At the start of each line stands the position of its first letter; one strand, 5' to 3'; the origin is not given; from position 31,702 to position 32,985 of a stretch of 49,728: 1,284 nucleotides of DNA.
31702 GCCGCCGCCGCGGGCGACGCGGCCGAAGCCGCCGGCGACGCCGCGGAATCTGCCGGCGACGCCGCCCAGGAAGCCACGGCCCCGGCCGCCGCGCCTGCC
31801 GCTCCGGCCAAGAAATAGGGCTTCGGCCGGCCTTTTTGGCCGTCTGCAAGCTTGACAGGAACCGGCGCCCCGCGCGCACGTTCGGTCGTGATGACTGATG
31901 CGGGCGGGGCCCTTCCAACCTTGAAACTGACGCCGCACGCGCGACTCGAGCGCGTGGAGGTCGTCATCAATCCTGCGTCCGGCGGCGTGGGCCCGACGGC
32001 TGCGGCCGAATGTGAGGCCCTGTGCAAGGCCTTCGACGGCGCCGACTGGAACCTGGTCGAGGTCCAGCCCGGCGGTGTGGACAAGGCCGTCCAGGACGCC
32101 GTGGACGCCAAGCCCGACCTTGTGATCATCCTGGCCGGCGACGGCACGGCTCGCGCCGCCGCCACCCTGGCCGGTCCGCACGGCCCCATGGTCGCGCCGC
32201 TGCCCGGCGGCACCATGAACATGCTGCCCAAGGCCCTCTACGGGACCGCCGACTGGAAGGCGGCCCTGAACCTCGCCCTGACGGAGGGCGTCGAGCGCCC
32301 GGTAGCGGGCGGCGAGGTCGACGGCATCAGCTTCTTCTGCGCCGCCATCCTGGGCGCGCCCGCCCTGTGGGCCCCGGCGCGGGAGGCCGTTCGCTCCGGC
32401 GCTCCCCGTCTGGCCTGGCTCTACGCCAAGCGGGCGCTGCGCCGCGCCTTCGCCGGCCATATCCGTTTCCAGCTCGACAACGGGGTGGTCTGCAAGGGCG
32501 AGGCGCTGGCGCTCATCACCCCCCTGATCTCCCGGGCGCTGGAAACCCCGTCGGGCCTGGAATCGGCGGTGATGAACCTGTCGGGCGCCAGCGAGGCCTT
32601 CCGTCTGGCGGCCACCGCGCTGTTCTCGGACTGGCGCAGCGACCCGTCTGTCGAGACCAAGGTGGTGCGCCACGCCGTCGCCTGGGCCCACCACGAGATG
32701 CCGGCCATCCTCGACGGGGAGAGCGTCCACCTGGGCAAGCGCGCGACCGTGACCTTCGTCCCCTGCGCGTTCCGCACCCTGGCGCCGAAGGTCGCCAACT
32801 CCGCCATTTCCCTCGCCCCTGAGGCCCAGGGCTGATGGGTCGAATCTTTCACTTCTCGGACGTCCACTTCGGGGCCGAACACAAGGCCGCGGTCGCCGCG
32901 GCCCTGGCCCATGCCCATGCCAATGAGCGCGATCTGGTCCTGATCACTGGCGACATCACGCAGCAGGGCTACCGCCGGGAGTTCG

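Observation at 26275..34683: Expanded general-stress-response island: eight EcfG/SigT-type promoters packed into 8.4 kb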

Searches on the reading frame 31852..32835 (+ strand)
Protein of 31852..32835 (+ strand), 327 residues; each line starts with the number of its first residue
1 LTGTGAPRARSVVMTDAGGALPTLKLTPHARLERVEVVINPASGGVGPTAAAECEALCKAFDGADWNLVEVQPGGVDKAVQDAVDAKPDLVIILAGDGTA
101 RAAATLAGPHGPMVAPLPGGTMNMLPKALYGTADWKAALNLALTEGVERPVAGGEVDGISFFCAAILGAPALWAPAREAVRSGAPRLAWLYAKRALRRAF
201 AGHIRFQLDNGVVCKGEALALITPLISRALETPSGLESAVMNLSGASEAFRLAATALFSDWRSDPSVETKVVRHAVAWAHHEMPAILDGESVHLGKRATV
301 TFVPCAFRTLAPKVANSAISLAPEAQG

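Call 7: search_protein_families(library=pfam, proteins=[window:31852-32835:+], max_evalue=0.01)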
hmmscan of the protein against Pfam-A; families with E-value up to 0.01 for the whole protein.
window:31852-32835:+ (327 aa): 2 families
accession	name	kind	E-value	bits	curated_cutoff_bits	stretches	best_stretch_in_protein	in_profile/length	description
PF00781.29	DAGK_cat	-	1.5e-12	47.6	23.6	1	35-145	2-115/125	Diacylglycerol kinase catalytic domain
PF01513.26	NAD_kinase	-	2.2e-05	25.2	25.5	1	77-128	62-113/130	ATP-NAD kinase N-terminal domain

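Call 25: search_protein_families(library=ncbifam, proteins=[window:31891-32835:+], max_evalue=0.01)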
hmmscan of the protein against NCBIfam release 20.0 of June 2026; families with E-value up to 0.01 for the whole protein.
window:31891-32835:+ (314 aa): 8 families
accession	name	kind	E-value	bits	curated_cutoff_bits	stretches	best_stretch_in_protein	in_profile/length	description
NF009604.0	PRK13057.1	equivalog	2.9e-08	33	274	1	42-158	27-144/302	lipid kinase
NF040993.1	MamU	equivalog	5.6e-08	32.5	400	1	21-299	2-295/296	lipid kinase MamU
NF009025.0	PRK12361.1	equivalog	5.5e-06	24.9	505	1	20-122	242-344/546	hypothetical protein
NF009602.0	PRK13054.1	equivalog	4.1e-05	22.8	284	1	61-144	43-129/301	lipid kinase YegS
NF002033.0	PRK00861.1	subfamily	0.00055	18.6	293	1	24-130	16-122/328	putative lipid kinase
NF009874.0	PRK13337.1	equivalog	0.0023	16.9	385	1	59-148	43-133/305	diacylglycerol kinase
TIGR03702.1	lip_kinase_YegS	equivalog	0.0031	16.6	387.45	0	61-149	39-130/295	lipid kinase YegS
TIGR00147.1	TIGR00147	subfamily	0.0056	15.7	118.65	0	59-147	42-132/296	YegS/Rv2252/BmrU family lipid kinase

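Call 33: find_homologous_proteins(query=window:31891-32835:+, max_evalue=0.00001)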
Query window:31891-32835:+ (314 aa): 2931 proteins with E <= 0.00001 among 8000 candidates; the best 120 are listed.
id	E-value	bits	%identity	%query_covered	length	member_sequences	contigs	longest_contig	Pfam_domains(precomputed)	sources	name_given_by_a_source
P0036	1.0e-183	628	92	100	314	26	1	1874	PF00781.30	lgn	-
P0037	9.5e-173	592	87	100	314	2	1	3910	PF00781.30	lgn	-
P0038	2.2e-160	551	81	100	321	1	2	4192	PF01513.27,PF00781.30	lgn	-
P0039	4.6e-159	547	79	100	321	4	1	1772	PF00781.30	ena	-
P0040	5.0e-155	533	79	96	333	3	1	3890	PF01513.27,PF00781.30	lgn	-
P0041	2.6e-154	531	79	96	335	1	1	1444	PF00781.30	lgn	-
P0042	1.0e-153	529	79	97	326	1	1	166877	PF00781.30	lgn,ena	-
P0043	5.1e-153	527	75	100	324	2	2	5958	PF01513.27,PF00781.30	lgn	-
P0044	2.5e-151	521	74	100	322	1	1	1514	PF00781.30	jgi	jgi:diacylglycerol kinase family enzyme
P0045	1.6e-148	512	74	100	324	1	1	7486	PF01513.27,PF00781.30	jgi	-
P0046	6.1e-148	510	79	94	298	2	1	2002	PF01513.27,PF00781.30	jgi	jgi:diacylglycerol kinase family enzyme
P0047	2.5e-147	508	75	96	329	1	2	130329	PF01513.27,PF00781.30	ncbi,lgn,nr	ncbi:MAG: diacylglycerol kinase family lipid kinase [Caulobacteraceae bacterium]|nr:diacylglycerol k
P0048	1.2e-145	503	73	100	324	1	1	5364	PF01513.27,PF00781.30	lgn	-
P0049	1.3e-142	493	74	95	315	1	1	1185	PF00781.30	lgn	-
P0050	3.7e-142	491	71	100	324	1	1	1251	PF01513.27,PF00781.30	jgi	jgi:diacylglycerol kinase family enzyme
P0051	2.5e-141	488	71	99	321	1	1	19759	PF01513.27,PF00781.30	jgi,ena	-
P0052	1.3e-140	486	72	95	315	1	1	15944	PF00781.30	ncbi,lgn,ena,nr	ncbi:MAG TPA: diacylglycerol kinase family protein [Caulobacteraceae bacterium]|nr:diacylglycerol ki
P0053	5.3e-138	477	72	95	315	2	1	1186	PF00781.30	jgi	-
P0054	1.8e-131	456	68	99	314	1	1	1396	PF01513.27,PF00781.30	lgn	-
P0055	1.2e-130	453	67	100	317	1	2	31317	PF00781.30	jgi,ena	-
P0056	7.3e-130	451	68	97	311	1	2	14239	PF00781.30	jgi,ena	-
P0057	1.2e-129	450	67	100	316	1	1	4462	PF00781.30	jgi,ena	-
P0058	1.8e-127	443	68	93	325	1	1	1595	PF00781.30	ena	-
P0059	5.0e-119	415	63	97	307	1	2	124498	PF00781.30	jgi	jgi:diacylglycerol kinase family enzyme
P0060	1.9e-112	394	61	94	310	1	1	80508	PF01513.27,PF00781.30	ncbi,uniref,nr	ncbi:diacylglycerol kinase family protein [Caulobacter sp. 17J80-11]|uniref:diacylglycerol/lipid kin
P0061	2.4e-111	390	62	96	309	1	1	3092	PF00781.30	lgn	-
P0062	2.4e-110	387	61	95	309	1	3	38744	PF00781.30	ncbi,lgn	-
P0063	2.0e-106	374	59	95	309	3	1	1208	PF00781.30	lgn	-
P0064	4.6e-106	373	60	95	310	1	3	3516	PF01513.27,PF00781.30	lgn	-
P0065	7.0e-106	372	60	95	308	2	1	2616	PF01513.27,PF00781.30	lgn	-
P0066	9.4e-106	372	58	96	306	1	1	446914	PF00781.30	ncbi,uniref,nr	ncbi:diacylglycerol kinase family protein [Brevundimonas sp. 2R-24]|uniref:Diacylglycerol kinase fam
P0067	2.1e-105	370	60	96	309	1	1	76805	PF00781.30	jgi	jgi:diacylglycerol kinase family enzyme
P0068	3.3e-105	370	60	93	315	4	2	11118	PF00781.30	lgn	-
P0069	3.6e-105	370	60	98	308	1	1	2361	PF00781.30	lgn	-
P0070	5.3e-105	369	59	97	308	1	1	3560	PF00781.30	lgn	-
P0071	1.2e-104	368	59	95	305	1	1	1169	PF00781.30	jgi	jgi:diacylglycerol kinase family enzyme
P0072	2.4e-104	367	58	97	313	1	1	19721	PF00781.30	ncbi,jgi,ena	jgi:diacylglycerol kinase family enzyme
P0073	3.0e-104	367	60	92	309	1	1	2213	PF00781.30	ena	-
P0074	4.2e-104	366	59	95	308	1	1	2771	PF00781.30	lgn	-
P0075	9.3e-104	365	59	95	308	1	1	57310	PF00781.30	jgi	jgi:diacylglycerol kinase family enzyme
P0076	1.6e-103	364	61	91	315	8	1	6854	PF00781.30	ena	-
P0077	1.7e-103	364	61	92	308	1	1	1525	PF01513.27,PF00781.30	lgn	-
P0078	2.0e-103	364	60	89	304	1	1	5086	PF00781.30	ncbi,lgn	-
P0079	2.3e-103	364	60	89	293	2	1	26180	PF01513.27,PF00781.30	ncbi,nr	ncbi:diacylglycerol kinase family lipid kinase [Caulobacter sp. 17J65-9]|nr:diacylglycerol kinase fa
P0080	3.3e-103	363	58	95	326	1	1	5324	PF00781.30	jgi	jgi:diacylglycerol kinase family enzyme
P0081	3.5e-103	363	58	94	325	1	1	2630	PF00781.30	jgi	jgi:diacylglycerol kinase family enzyme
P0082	2.4e-102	360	59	92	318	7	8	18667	PF00781.30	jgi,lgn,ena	-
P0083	2.7e-102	360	58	96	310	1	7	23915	PF00781.30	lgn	-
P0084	2.8e-102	360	57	93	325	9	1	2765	PF00781.30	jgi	jgi:diacylglycerol kinase family enzyme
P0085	3.5e-102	360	58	95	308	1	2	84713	PF00781.30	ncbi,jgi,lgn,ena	jgi:diacylglycerol kinase family enzyme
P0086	7.4e-102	359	59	95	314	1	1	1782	PF00781.30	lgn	-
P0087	9.2e-102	358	58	96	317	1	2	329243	PF00781.30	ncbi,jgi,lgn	ncbi:MAG TPA: diacylglycerol kinase family protein [Caulobacteraceae bacterium]|jgi:diacylglycerol k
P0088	1.0e-101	358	61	89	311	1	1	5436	PF00781.30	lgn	-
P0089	1.1e-101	358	55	95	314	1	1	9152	PF00781.30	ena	-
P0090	1.1e-101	358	56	95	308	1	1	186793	PF00781.30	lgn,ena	-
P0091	1.5e-101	358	58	96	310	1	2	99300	PF00781.30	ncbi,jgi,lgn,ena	jgi:diacylglycerol kinase family enzyme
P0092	1.5e-101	358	59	93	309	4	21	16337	PF00781.30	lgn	-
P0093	1.8e-101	357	62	88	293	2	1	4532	PF00781.30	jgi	jgi:diacylglycerol kinase family enzyme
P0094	1.9e-101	357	58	95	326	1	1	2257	PF00781.30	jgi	jgi:diacylglycerol kinase family enzyme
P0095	2.6e-101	357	58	92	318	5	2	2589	PF00781.30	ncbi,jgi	jgi:diacylglycerol kinase family enzyme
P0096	2.7e-101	357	56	95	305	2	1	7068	PF00781.30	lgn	-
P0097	2.9e-101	357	59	92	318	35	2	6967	PF00781.30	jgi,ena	-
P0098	3.0e-101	357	58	96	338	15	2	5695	PF00781.30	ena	-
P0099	3.5e-101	357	58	92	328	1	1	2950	PF00781.30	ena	-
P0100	3.9e-101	356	58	92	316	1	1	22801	PF00781.30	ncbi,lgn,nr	ncbi:diacylglycerol kinase family lipid kinase [Pseudomonas sp. ODNR1LW]|nr:diacylglycerol kinase fa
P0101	4.2e-101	356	58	91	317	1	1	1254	PF00781.30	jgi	jgi:diacylglycerol kinase family enzyme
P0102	4.5e-101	356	56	95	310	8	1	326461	PF00781.30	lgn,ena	-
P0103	4.7e-101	356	56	99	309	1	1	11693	PF00781.30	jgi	jgi:diacylglycerol kinase family enzyme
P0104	6.4e-101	356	58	95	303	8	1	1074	PF00781.30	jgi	jgi:diacylglycerol kinase family enzyme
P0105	7.5e-101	355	59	97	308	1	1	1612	PF00781.30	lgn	-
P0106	1.0e-100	355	59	91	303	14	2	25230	PF00781.30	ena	-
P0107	1.1e-100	355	58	93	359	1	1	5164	PF00781.30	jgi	jgi:diacylglycerol kinase family enzyme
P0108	1.1e-100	355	58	92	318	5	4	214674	PF00781.30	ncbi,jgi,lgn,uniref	ncbi:diacylglycerol/lipid kinase family protein [Brevundimonas sp.]|jgi:diacylglycerol kinase family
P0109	1.1e-100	355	58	92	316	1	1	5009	PF00781.30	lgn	-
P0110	1.2e-100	355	57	95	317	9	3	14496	PF00781.30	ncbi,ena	-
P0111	1.3e-100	355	58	91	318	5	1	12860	PF00781.30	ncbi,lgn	-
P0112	1.5e-100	354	59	94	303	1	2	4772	PF00781.30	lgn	-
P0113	1.7e-100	354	58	93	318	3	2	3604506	PF00781.30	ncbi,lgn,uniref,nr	ncbi:diacylglycerol kinase [Brevundimonas intermedia]|uniref:Diacylglycerol kinase n=1 Tax=Brevundim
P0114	1.7e-100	354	57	91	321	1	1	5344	PF00781.30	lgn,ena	-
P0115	1.8e-100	354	57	92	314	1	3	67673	PF00781.30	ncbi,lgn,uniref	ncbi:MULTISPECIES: diacylglycerol/lipid kinase family protein [unclassified Brevundimonas]|uniref:di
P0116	1.8e-100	354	59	92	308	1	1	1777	PF00781.30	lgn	-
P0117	2.2e-100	354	58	98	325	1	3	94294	PF00781.30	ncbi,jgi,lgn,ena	jgi:diacylglycerol kinase family enzyme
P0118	2.7e-100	354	58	91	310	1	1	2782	PF00781.30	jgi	jgi:diacylglycerol kinase family enzyme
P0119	2.8e-100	354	58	92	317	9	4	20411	PF00781.30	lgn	-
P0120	3.0e-100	353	57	95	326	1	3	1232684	PF00781.30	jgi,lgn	jgi:diacylglycerol kinase family enzyme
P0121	3.1e-100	353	57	92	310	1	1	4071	PF00781.30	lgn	-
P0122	3.3e-100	353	59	93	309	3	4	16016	PF00781.30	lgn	-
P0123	3.7e-100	353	55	96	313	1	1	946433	PF00781.30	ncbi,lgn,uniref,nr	ncbi:diacylglycerol/lipid kinase family protein [Brevundimonas variabilis]|uniref:Diacylglycerol kin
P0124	4.4e-100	353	59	92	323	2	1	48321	PF00781.30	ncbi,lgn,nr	ncbi:MAG: diacylglycerol kinase family lipid kinase [Brevundimonas sp.]|nr:MAG: diacylglycerol kinas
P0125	4.7e-100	353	58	93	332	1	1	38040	PF00781.30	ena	-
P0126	5.1e-100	353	59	90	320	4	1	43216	PF00781.30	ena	-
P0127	5.2e-100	353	58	93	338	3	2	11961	PF00781.30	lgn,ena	-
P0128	6.7e-100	352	57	93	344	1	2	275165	PF00781.30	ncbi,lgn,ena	-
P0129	6.9e-100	352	58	91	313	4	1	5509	PF00781.30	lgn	-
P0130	7.2e-100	352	57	93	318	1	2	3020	PF00781.30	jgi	jgi:diacylglycerol kinase family enzyme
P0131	8.3e-100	352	58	92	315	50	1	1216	PF00781.30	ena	-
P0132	8.6e-100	352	61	90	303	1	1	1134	PF01513.27,PF00781.30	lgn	-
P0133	8.7e-100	352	59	91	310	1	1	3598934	PF01513.27,PF00781.30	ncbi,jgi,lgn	jgi:diacylglycerol kinase family enzyme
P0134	8.8e-100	352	58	95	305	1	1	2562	PF00781.30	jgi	jgi:diacylglycerol kinase family enzyme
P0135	1.3e-99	351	58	90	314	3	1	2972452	PF00781.30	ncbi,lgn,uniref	ncbi:diacylglycerol/lipid kinase family protein [Brevundimonas vesicularis]|uniref:diacylglycerol/li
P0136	1.5e-99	351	57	94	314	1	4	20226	PF00781.30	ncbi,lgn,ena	-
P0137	1.6e-99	351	60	90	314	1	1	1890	PF00781.30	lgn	-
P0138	1.9e-99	351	59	92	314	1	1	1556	PF00781.30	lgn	-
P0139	2.2e-99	351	57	93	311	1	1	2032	PF00781.30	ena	-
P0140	2.5e-99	350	58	91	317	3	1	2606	PF00781.30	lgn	-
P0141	2.6e-99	350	59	91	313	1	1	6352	PF00781.30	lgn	-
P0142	2.7e-99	350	57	91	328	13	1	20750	PF00781.30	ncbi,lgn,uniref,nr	ncbi:diacylglycerol/lipid kinase family protein [Brevundimonas sp.]|uniref:diacylglycerol/lipid kina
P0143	3.0e-99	350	59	91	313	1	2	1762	PF00781.30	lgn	-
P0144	3.2e-99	350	57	97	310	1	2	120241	PF00781.30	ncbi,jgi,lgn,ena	jgi:diacylglycerol kinase family enzyme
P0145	3.3e-99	350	58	92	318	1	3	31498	PF00781.30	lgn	-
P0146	3.5e-99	350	58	89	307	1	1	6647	PF00781.30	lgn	-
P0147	3.6e-99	350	57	94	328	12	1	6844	PF00781.30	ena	-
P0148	3.7e-99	350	57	92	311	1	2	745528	PF00781.30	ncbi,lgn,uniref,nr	ncbi:diacylglycerol kinase family enzyme [Brevundimonas vesicularis]|uniref:Diacylglycerol kinase fa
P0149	4.0e-99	350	58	89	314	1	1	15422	PF00781.30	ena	-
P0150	4.2e-99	350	56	94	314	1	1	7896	PF00781.30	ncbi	-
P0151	4.3e-99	350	58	89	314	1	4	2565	PF00781.30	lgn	-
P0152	4.8e-99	350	57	91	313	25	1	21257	PF00781.30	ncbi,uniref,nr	ncbi:diacylglycerol kinase family protein [Brevundimonas sp.]|uniref:diacylglycerol/lipid kinase fam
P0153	5.0e-99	349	58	91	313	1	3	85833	PF00781.30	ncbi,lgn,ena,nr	nr:diacylglycerol kinase family protein [uncultured Brevundimonas sp.]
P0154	5.0e-99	349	59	91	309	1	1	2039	PF00781.30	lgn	-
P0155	5.1e-99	349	58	92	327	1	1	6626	PF00781.30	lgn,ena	-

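Call 34: find_encoding_contigs(protein=P0113, flank=6000, max_places=2)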
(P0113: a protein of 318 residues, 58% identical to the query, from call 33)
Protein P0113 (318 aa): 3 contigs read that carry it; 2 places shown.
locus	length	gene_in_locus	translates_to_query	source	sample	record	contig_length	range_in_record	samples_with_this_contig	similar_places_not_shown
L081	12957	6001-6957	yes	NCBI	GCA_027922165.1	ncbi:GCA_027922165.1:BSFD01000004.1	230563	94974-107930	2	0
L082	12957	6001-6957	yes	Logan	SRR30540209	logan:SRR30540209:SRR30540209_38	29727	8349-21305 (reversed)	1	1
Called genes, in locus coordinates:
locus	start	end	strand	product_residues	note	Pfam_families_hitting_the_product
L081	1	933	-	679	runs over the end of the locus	PF02705:K_trans, PF22776:K_trans_C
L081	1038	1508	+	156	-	PF02082:Rrf2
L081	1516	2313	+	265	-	PF00106:adh_short, PF08659:KR, PF13561:adh_short_C2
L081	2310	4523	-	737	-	PF11412:DsbD_N, PF02683:DsbD_TM, PF13899:Thioredoxin_7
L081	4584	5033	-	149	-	PF00691:OmpA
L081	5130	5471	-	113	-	PF13441:Gly-zipper_YMGG, PF13488:Gly-zipper_Omp, PF05433:Rick_17kDa_Anti (weak)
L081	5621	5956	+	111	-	-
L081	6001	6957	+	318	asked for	PF00781:DAGK_cat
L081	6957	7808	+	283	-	PF00149:Metallophos, PF12850:Metallophos_2 (weak)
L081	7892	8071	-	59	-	PF07043:DUF1328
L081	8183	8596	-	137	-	-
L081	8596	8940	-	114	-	-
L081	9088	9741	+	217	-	PF01557:FAA_hydrolase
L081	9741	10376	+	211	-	PF02798:GST_N, PF13417:GST_N_3, PF13409:GST_N_2, PF13410:GST_C_2 (weak)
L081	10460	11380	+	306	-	PF00248:Aldo_ket_red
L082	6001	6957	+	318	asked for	PF00781:DAGK_cat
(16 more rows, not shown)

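Call 35: find_encoding_contigs(protein=P0066, flank=6000, max_places=2)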
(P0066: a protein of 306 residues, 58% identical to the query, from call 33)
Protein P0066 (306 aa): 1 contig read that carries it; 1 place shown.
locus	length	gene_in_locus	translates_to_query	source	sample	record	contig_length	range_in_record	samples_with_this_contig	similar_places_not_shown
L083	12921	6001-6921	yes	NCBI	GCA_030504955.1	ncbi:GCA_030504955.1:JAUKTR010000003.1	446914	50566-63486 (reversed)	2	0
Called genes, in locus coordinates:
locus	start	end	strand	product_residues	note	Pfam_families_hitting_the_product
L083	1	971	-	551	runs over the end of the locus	PF20154:LNT_N, PF00795:CN_hydrolase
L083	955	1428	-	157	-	PF02130:YbeY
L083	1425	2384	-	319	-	PF02562:PhoH, PF13604:AAA_30, PF13245:AAA_19 (weak)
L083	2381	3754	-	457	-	PF00919:UPF0004, PF04055:Radical_SAM, PF01938:TRAM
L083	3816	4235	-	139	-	PF01475:FUR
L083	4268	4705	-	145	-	PF00583:Acetyltransf_1, PF13673:Acetyltransf_10 (weak), PF13508:Acetyltransf_7, PF08445:FR47 (weak)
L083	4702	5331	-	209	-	PF00814:TsaD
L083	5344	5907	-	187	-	PF08712:Nfu_N, PF01106:NifU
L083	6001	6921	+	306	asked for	PF00781:DAGK_cat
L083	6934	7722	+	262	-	PF00149:Metallophos, PF12850:Metallophos_2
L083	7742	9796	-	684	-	PF03169:OPT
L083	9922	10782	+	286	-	PF01149:Fapy_DNA_glyco, PF06831:H2TH, PF06827:zf-FPG_IleRS (weak)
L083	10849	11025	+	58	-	-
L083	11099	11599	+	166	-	-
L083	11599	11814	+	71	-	PF12844:HTH_19, PF13560:HTH_31, PF01381:HTH_3, PF13443:HTH_26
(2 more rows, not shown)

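Call 47: find_encoding_contigs(protein=P0042, flank=10000, max_places=1)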
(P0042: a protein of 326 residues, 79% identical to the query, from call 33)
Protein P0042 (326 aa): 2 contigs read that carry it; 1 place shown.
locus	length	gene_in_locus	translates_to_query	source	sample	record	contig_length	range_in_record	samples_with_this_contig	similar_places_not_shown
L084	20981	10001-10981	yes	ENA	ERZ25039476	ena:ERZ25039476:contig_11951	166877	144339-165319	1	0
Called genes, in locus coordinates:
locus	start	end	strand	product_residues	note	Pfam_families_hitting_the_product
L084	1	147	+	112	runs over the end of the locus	PF17973:bMG10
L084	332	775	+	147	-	PF00912:Transgly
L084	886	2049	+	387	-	PF00905:Transpeptidase (weak)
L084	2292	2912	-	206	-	PF00083:Sugar_tr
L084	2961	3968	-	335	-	PF00083:Sugar_tr, PF07690:MFS_1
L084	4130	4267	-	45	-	PF08085:Entericidin (weak)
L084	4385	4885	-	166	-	PF07568:HisKA_2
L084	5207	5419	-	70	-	-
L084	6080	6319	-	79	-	PF04545:Sigma70_r4 (weak), PF08281:Sigma70_r4_2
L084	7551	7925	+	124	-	PF00072:Response_reg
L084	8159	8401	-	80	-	-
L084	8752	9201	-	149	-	PF00691:OmpA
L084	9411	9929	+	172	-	-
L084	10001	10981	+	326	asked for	PF00781:DAGK_cat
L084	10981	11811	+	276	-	PF00149:Metallophos, PF12850:Metallophos_2 (weak)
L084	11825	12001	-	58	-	-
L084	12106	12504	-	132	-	-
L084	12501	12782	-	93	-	PF19029:DUF883_C (weak)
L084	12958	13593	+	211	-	PF02798:GST_N, PF13417:GST_N_3, PF13409:GST_N_2, PF13410:GST_C_2 (faint)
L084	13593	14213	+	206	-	PF00484:Pro_CA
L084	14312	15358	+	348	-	PF00202:Aminotran_3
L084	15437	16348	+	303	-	PF00248:Aldo_ket_red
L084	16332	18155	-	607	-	PF07715:Plug, PF00593:TonB_dep_Rec_b-barrel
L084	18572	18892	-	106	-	PF04237:YjbR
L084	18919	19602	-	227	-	PF01625:PMSR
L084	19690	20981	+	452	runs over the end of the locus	-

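Call 48: find_encoding_contigs(protein=P0047, flank=10000, max_places=1)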
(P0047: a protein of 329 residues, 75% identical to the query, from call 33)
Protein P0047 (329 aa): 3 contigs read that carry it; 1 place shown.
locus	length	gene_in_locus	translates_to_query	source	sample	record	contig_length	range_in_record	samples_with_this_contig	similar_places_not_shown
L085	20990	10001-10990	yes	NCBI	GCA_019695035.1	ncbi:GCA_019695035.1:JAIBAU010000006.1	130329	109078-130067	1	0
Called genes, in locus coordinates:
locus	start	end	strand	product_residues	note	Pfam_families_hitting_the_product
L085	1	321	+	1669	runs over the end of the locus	PF21142:A2M_bMG2, PF11974:bMG3, PF01835:MG2, PF17972:bMG5, PF17962:bMG6, PF07703:A2M_BRD, PF00207:A2M (weak), PF17973:bMG10, +1 more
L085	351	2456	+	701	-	PF00912:Transgly, PF00905:Transpeptidase, PF06832:BiPBP_C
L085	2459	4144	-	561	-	PF00083:Sugar_tr, PF07690:MFS_1, PF00083:Sugar_tr (weak), PF07690:MFS_1, PF00083:Sugar_tr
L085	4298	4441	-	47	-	PF08085:Entericidin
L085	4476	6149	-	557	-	PF07536:HWE_HK (weak), PF07568:HisKA_2, PF02518:HATPase_c (weak)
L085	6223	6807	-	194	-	PF04542:Sigma70_r2, PF22029:PhyR_sigma2, PF07638:Sigma70_ECF (weak), PF08281:Sigma70_r4_2, PF04545:Sigma70_r4 (weak)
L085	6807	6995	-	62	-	PF18557:NepR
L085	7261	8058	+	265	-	PF22029:PhyR_sigma2, PF08281:Sigma70_r4_2 (weak), PF22233:PhyR_sigma-like, PF00072:Response_reg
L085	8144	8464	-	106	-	-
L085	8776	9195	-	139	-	PF00691:OmpA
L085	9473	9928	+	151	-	-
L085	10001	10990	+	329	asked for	PF01513:NAD_kinase (faint), PF00781:DAGK_cat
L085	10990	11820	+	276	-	PF00149:Metallophos, PF12850:Metallophos_2 (weak)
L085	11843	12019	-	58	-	-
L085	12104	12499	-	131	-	-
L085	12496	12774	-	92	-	PF19029:DUF883_C (weak)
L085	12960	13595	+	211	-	PF02798:GST_N, PF13417:GST_N_3, PF13409:GST_N_2, PF13410:GST_C_2 (faint)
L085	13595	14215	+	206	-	PF00484:Pro_CA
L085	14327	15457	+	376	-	PF00202:Aminotran_3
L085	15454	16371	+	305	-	PF00248:Aldo_ket_red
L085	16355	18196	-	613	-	PF07715:Plug, PF00593:TonB_dep_Rec_b-barrel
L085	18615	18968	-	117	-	PF04237:YjbR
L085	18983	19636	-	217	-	PF01625:PMSR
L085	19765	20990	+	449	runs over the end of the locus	PF23500:DUF7133 (weak), PF01436:NHL (faint), PF22807:TrAA12, PF07995:GSDH, PF22807:TrAA12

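Call 54: search_solved_structures(query=window:31891-32835:+, max_evalue=0.001)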
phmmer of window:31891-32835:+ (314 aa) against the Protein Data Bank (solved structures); distinct sequences matched with E-value up to 0.001: 0.
